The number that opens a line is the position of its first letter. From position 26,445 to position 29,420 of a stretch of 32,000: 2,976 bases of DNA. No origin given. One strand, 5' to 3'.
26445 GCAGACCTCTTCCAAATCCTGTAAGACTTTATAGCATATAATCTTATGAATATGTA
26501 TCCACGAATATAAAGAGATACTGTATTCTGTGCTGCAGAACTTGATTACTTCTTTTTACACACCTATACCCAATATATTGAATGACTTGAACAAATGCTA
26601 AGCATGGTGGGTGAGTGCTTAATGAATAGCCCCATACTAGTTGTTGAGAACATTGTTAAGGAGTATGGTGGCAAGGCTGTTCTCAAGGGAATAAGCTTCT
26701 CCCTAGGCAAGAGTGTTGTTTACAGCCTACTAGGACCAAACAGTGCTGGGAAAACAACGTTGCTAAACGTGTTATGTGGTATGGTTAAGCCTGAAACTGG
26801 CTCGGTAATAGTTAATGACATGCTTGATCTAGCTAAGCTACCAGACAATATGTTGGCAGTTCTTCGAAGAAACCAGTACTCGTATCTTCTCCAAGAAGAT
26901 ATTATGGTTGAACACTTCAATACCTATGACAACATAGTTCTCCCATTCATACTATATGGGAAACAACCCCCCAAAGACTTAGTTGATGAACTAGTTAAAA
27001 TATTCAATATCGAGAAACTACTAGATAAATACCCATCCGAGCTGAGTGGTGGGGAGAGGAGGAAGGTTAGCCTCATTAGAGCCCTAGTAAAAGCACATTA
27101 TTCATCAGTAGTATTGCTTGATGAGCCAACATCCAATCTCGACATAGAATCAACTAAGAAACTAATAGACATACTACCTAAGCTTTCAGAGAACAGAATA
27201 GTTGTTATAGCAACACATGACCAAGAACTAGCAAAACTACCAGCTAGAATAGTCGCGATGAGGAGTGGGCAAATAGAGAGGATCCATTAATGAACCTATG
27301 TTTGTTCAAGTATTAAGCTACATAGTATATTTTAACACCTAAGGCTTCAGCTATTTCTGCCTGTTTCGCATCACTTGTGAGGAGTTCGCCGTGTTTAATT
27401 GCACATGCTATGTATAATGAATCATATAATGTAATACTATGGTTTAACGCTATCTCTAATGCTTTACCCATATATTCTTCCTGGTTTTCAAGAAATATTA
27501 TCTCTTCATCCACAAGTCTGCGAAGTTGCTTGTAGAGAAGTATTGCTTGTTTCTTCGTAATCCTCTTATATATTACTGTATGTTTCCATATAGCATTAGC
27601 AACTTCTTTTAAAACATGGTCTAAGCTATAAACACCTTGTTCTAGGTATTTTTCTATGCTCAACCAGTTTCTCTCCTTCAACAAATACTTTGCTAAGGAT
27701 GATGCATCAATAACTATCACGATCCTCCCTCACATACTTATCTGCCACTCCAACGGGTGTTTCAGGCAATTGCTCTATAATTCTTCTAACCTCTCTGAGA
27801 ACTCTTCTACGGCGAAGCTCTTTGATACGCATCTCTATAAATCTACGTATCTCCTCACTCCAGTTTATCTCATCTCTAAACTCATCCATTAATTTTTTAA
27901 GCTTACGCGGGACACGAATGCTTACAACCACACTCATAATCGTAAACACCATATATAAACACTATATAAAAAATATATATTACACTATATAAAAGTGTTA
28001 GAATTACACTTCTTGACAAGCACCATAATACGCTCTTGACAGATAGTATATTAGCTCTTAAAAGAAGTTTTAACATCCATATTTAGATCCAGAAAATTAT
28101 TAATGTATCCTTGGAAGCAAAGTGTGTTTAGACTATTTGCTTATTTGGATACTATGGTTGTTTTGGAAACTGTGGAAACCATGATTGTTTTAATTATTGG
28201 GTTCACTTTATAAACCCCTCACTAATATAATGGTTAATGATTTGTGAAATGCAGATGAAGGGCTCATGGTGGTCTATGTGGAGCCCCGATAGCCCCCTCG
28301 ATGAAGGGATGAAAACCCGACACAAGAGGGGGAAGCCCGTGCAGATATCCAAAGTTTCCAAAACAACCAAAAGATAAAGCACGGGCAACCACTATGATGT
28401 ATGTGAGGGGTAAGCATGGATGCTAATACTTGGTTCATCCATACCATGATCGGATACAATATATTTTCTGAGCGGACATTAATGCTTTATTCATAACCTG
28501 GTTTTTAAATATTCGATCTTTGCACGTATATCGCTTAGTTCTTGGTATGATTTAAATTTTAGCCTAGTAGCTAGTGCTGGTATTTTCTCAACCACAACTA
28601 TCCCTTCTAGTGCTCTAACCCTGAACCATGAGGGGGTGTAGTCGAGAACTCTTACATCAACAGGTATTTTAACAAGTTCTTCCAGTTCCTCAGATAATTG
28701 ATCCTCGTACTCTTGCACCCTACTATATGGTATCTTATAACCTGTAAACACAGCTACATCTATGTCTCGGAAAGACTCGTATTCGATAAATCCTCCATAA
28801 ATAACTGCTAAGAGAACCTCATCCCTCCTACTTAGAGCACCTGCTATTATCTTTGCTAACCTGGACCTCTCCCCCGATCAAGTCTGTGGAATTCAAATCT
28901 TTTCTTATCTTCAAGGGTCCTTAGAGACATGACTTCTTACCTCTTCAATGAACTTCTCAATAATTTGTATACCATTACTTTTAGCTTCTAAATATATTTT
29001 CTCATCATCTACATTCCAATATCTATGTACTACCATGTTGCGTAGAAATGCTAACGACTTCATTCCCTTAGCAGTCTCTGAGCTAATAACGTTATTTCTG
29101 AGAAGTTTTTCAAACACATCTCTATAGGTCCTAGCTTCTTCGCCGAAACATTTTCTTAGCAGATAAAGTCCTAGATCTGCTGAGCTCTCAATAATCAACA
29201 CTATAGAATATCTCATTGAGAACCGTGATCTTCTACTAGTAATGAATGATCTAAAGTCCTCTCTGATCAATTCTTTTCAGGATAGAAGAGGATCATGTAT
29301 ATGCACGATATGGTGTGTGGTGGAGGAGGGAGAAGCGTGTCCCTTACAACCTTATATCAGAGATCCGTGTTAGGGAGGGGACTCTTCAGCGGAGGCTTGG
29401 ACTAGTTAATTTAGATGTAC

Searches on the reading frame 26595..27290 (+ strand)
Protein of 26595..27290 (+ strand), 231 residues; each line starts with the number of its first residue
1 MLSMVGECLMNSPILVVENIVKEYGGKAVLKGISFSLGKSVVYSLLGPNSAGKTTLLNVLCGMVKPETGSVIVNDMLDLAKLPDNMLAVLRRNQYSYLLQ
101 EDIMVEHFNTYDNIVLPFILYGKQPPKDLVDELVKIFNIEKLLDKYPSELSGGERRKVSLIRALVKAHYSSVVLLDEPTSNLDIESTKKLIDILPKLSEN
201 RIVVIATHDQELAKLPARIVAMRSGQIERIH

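Call 46: search_protein_families(library=pfam, proteins=[window:26595-27290:+], max_evalue=0.001)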
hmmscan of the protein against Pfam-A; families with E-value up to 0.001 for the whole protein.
window:26595-27290:+ (231 aa): 3 families
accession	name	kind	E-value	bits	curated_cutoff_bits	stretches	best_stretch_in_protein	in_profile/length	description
PF00005.33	ABC_tran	-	2.9e-23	83.4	25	1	30-180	1-137/137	ABC transporter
PF13304.12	AAA_21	-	1.6e-13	51.8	27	1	92-212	165-302/304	AAA domain, putative AbiEii toxin, Type IV TA system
PF02463.25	SMC_N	-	3.1e-08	33.8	40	1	142-223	135-212/220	RecF/RecN/SMC N terminal domain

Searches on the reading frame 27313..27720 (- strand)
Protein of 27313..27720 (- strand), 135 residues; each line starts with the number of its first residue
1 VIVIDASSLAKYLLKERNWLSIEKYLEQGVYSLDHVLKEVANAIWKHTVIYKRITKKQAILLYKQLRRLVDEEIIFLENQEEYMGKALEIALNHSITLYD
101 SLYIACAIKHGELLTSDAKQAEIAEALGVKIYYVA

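Call 46: search_protein_families(library=pfam, proteins=[window:27313-27720:-], max_evalue=0.001)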
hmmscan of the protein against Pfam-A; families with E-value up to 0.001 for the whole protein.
window:27313-27720:- (135 aa): 1 family
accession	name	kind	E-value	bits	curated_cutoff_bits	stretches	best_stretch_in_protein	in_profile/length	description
PF01850.27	PIN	-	1e-09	39.4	23.6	1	2-125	1-119/120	PIN domain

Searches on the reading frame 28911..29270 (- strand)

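Call 46: search_protein_families(library=pfam, proteins=[window:28911-29270:-], max_evalue=0.001)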
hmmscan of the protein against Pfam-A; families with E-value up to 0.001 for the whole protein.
window:28911-29270:- (119 aa): 1 family
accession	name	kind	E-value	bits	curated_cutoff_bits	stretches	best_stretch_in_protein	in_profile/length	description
PF01934.22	HepT-like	-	1.8e-19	70.1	23.5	1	4-111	15-120/120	Ribonuclease HepT-like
